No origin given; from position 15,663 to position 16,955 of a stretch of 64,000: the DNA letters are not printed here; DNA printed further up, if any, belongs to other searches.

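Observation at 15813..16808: ProRS-like gene with motif 2 joined almost directly to motif 3 (about 240 aa missing, frame intact)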

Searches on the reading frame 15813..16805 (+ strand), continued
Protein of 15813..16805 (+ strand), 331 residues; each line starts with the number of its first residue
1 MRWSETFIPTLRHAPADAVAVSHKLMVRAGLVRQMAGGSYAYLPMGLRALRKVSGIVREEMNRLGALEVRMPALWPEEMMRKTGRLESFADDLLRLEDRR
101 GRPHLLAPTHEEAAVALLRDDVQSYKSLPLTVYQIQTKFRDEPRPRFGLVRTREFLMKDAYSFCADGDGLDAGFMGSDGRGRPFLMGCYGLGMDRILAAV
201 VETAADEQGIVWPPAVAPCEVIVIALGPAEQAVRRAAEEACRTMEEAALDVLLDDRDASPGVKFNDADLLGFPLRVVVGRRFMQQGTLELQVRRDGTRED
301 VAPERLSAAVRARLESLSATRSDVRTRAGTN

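Call 25: find_related_loci(query=window:15813-16805:+, collection=genome_contigs, flank=3000)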
Query window:15813-16805:+ (331 aa) in genome_contigs; peptide patterns used: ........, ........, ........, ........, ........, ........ (x = any residue, [..] = any of these).
600 stretches matched a pattern (row limit reached: there are more); 599 encode a relative of the query (tblastn E <= 1e-3); the best 80 are kept; 80 distinct loci.
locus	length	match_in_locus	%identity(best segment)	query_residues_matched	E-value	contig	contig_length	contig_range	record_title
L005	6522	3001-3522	55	1-174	9e-69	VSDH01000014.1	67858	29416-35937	MAG: Candidatus Scalindua sediminis isolate MohnsGC08_192 NODE_14_length_67858_cov_58.311444, whole genome shotgun seque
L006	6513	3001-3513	61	1-175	1e-66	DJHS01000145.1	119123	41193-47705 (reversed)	MAG TPA_asm: Verrucomicrobia bacterium UBA6614 UBA6614_contig_2218, whole genome shotgun sequence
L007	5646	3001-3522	58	1-174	3e-65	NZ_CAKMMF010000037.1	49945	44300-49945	Paenibacillus plantiphilus strain CIP 111893, whole genome shotgun sequence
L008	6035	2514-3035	55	1-174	2e-64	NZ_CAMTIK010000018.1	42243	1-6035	MAG: uncultured Cetobacterium sp. isolate ERR5094903_bin.2_metaWRAP_v1.3_MAG ERZ14207112.119, whole genome shotgun seque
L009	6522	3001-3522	59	1-174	3e-63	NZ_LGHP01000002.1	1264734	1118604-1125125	Bacillus sp. FJAT-28004 scaffold_1, whole genome shotgun sequence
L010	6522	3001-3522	58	1-174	5e-63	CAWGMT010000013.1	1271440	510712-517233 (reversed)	MAG: uncultured Isosphaeraceae bacterium isolate MFD09567.bin.2.2 genome assembly, contig: contig_236, whole genome shot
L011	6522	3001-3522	57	1-174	8e-63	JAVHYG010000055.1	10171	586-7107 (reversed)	MAG: Rickettsiella sp. isolate A88_bin6_2 NODE_1419_length_10171_cov_4.822855, whole genome shotgun sequence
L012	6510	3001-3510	58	1-170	2e-62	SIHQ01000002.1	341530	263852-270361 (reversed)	Oceanospirillales bacterium strain Hp36 NODE_2_length_341530_cov_40.8039_ID_13578, whole genome shotgun sequence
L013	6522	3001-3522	57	1-174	2e-62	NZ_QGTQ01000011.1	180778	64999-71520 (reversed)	Paenibacillus cellulosilyticus strain CECT 5696 Ga0244610_111, whole genome shotgun sequence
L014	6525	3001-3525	57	1-174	1e-62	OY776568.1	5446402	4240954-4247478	MAG: Phycisphaerae bacterium isolate 383648cc-b706-4f19-8acf-b8ba9176e0b9 genome assembly, chromosome: 1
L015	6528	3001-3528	53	1-176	1e-62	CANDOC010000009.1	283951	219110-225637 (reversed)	Oceanospirillales bacterium XeTr1 genome assembly, contig: NODE_9_length_283951_cov_343.186, whole genome shotgun sequen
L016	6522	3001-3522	57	1-174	1e-62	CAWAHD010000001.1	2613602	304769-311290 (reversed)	MAG: uncultured Isosphaeraceae bacterium isolate MFD02248.bin.2.64 genome assembly, contig: contig_14489, whole genome s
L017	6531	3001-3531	55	1-174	4e-62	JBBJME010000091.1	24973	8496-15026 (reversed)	MAG: Planctomycetaceae bacterium isolate RUP_SRG_40 NODE_2325_length_24973_cov_4.825588, whole genome shotgun sequence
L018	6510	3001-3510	58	1-170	2e-62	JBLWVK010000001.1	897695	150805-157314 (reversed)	MAG: Kangiella sp. isolate EA12-03 A12.008.metabat.1RE.5K@1, whole genome shotgun sequence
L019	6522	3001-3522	57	1-174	4e-62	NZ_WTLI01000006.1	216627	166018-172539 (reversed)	Paenibacillus turpanensis strain YIM B00363 Scaffold6, whole genome shotgun sequence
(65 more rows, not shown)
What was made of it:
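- Tried and rejected: GTDB genome scan with the window protein (call 25).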

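Call 26: search_solved_structures(query=window:15813-16805:+, max_evalue=1e-20, show_alignments=2)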
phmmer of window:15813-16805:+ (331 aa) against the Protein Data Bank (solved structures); distinct sequences matched with E-value up to 1e-20: 7.
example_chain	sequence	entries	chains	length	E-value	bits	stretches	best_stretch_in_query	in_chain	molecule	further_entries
5ucm_A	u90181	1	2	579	5.7e-90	305.3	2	1-176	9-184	Proline--tRNA ligase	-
8w8j_A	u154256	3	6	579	5.7e-90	305.3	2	1-176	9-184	Proline--tRNA ligase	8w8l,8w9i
5znj_A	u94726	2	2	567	2.9e-89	303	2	1-174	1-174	Proline--tRNA ligase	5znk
2j3l_A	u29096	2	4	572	1.7e-87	297.2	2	1-175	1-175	PROLYL-TRNA SYNTHETASE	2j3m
2i4l_A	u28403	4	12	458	3.5e-82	279.7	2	1-170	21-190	Proline-tRNA ligase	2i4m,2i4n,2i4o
1nj8_A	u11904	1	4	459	1.1e-25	94.1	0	186-298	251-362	Proline-tRNA Synthetase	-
1nj1_A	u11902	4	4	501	2.3e-22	83.2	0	186-304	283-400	Proline-tRNA Synthetase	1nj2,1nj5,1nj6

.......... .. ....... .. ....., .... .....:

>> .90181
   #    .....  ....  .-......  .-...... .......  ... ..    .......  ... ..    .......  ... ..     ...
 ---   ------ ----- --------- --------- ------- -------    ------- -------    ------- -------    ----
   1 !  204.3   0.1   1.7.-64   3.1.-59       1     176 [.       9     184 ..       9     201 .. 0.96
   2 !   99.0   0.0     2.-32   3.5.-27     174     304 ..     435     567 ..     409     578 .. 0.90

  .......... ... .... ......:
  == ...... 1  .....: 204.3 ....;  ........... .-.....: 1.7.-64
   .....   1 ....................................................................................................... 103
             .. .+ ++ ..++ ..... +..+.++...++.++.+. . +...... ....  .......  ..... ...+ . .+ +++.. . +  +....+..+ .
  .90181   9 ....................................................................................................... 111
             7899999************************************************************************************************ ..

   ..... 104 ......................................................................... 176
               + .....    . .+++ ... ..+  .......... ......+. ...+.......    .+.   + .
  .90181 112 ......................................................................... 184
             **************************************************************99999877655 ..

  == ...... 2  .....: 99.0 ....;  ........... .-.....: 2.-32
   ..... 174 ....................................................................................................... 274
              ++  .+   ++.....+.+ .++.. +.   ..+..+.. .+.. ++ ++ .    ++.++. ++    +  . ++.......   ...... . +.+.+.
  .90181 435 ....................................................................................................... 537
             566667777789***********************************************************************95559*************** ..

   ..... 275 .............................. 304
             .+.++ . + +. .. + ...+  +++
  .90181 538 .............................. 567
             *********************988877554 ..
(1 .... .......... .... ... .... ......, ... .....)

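Call 27: list_cluster_members(proteins=[P0004, P0007, P0008, P0011, P0015, P0018, P0019])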
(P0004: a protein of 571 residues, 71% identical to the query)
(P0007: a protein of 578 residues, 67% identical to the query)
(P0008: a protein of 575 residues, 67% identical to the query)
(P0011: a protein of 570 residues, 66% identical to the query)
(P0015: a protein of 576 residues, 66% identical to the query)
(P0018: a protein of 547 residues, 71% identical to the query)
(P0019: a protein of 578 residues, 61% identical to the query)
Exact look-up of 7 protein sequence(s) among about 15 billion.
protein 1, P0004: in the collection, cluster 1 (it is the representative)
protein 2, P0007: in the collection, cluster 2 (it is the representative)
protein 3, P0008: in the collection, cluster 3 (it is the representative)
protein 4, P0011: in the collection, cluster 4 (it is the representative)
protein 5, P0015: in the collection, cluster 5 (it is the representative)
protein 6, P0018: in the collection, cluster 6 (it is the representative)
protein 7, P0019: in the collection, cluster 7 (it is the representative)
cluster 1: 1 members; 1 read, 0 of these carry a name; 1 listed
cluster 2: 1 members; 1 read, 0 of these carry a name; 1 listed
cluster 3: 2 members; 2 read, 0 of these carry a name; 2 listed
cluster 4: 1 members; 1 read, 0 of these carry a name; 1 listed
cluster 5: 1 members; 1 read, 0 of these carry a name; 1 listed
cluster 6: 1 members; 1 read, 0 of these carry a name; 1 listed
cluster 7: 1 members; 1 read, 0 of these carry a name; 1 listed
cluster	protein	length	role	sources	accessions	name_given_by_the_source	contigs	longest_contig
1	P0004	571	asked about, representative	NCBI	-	-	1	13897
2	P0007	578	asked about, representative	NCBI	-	-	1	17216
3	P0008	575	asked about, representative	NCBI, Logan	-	-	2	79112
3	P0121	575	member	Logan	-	-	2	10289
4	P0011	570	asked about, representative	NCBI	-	-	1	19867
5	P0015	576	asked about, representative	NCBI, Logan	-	-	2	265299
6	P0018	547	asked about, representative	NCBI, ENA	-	-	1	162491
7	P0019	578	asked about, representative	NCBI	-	-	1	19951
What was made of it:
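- Tried and rejected: Cluster look-up for the taxon names of the closest relatives (call 27).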

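Call 36: predict_structure(alignment_id=A2)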
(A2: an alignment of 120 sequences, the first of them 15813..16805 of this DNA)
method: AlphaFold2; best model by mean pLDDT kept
length: 331 residues; sequences in the alignment: 120
mean_pLDDT: 91.3   pTM: 0.88
mean pLDDT of the five models: 91.3, 90.5, 90.2, 89.8, 89.8
residues with pLDDT >= 90: 246; 70-90: 64; 50-70: 17; < 50: 4
segments of 3 or more residues with pLDDT < 50: 329-331
pLDDT, mean of each block of 10 residues (from residue 1): 97 90 96 87 98 98 97 94 89 93 93 92 89 94 73 88 76 73 86 95 97 98 93 97 98 97 98 98 98 98 98 94 56 38
secondary structure, 60 per line:
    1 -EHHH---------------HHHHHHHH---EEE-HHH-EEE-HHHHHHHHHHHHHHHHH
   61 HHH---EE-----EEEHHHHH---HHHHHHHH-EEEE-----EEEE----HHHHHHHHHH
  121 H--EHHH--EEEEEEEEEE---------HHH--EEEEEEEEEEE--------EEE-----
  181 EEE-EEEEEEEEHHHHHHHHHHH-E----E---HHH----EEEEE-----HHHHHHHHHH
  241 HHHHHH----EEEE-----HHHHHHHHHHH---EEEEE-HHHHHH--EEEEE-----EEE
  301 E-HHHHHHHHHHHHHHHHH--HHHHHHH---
elements in order: H21-28 E32-34 E40-42 H44-63 E74-76 H77-81 H85-92 E94-97 E103-106 H111-121 E130-139 E154-164 E173-175 E181-183 E185-192 H193-203 E221-225 H231-246 E251-254 H260-270 E274-278 H280-285 E288-292 E298-301 H303-319 H322-328
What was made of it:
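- The AlphaFold2 model is confident (pLDDT 91.3, pTM 0.88, call 36), so folding of the remnant cannot be excluded.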

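Call 40: fold_search(model_id=the predicted structure, library=pdb)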
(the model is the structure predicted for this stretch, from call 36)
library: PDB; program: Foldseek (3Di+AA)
matches with E <= 10: 1004; with E <= 0.001: 715
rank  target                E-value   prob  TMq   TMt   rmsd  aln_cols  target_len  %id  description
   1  2i4l_B                1.4e-35  1.00  0.89  0.68   3.2       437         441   33  Rhodopseudomonas palustris prolyl-tRNA synthetase (released 2006-10-24)
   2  2i4l_A                5.1e-35  1.00  0.89  0.68   3.2       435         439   33  Rhodopseudomonas palustris prolyl-tRNA synthetase (released 2006-10-24)
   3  2i4n_B                2.5e-34  1.00  0.89  0.67   3.9       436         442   33  Rhodopseudomonas palustris prolyl-tRNA synthetase in complex with CysAMS (released 2006-10-24)
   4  2j3l_B                8.8e-33  1.00  0.89  0.52   4.7       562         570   25  Prolyl-tRNA synthetase from Enterococcus faecalis complexed with a prolyl-adenylate analogue ('5'-O-(N-(L-PROLYL)-SULF (released 2006-10-11)
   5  5znk                  8.8e-33  1.00  0.90  0.53   5.8       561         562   26  Crystal structure of a bacterial ProRS with ligands (released 2019-05-29)
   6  5znj                  2.0e-32  1.00  0.90  0.53   5.8       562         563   26  Crystal structure of a bacterial ProRS with ligands (released 2019-05-29)
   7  2j3l_A                4.0e-32  1.00  0.90  0.53   4.6       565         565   25  Prolyl-tRNA synthetase from Enterococcus faecalis complexed with a prolyl-adenylate analogue ('5'-O-(N-(L-PROLYL)-SULF (released 2006-10-11)
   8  8w8j_A                3.3e-30  1.00  0.89  0.52   6.7       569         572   26  Crystal structure of bacterial prolyl-tRNA synthetase in complex with inhibitor PAA-19 (released 2024-09-04)
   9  8w9i_B                7.0e-30  1.00  0.87  0.52   6.8       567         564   26  Crystal structure of bacterial prolyl-tRNA synthetase in complex with inhibitor PAA-5 (released 2024-09-11)
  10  5ucm_A                8.8e-30  1.00  0.86  0.51   6.8       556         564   26  Crystal Structure of Prolyl-tRNA Synthetase from Pseudomonas aeruginosa (released 2017-02-22)
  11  2j3m_B                2.3e-29  1.00  0.86  0.52   4.9       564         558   25  PROLYL-TRNA SYNTHETASE FROM ENTEROCOCCUS FAECALIS COMPLEXED WITH ATP, manganese and prolinol (released 2006-10-11)
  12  8w8l_B                3.2e-29  1.00  0.85  0.51   7.1       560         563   26  Crystal structure of bacterial prolyl-tRNA synthetase in complex with inhibitor PAA-38 (released 2024-09-04)
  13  8w8j_B                3.8e-29  1.00  0.88  0.52   6.8       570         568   26  Crystal structure of bacterial prolyl-tRNA synthetase in complex with inhibitor PAA-19 (released 2024-09-04)
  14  2j3m_A                6.5e-29  1.00  0.87  0.53   4.7       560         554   25  PROLYL-TRNA SYNTHETASE FROM ENTEROCOCCUS FAECALIS COMPLEXED WITH ATP, manganese and prolinol (released 2006-10-11)
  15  5ucm_B                2.2e-28  1.00  0.85  0.51   6.9       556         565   26  Crystal Structure of Prolyl-tRNA Synthetase from Pseudomonas aeruginosa (released 2017-02-22)
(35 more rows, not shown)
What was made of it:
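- Closest known: INS-less ProRS. Same: 2I4L is the best structural match of the model, with a query-normalised TM-score of 0.89 (call 40).
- The AlphaFold2 model is confident and superposes on ProRS with a query-normalised TM-score of 0.89 (calls 36, 40).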

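Call 50: search_protein_representatives(protein=window:15813-16805:+)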
Query: 331 residues. Proteins with E-value up to 0.001 (for the whole library): 13798; up to 1e-10: 6937; up to 1e-30: 1554. The best 150 are listed.
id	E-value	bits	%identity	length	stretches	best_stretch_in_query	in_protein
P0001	1.3e-214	727.9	100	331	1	1-331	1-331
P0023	2.9e-116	404.9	57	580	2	1-188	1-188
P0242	8.7e-97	340.9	50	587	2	1-173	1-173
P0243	2.8e-95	335.9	50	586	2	1-188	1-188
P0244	1.3e-94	333.7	52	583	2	1-173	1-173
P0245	7.4e-94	331.3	47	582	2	1-185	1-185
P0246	3.1e-91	322.6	48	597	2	1-175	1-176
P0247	2.0e-89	316.7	49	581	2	1-171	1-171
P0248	5.4e-89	315.3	48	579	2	2-179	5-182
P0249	7.3e-89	314.9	52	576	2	2-173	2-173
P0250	4.1e-88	312.4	48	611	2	1-175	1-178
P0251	7.8e-88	311.5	49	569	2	1-174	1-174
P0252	2.6e-87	309.7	50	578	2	1-169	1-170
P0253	1.6e-86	307.1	48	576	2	1-165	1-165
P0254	2.8e-86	306.4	47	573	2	1-193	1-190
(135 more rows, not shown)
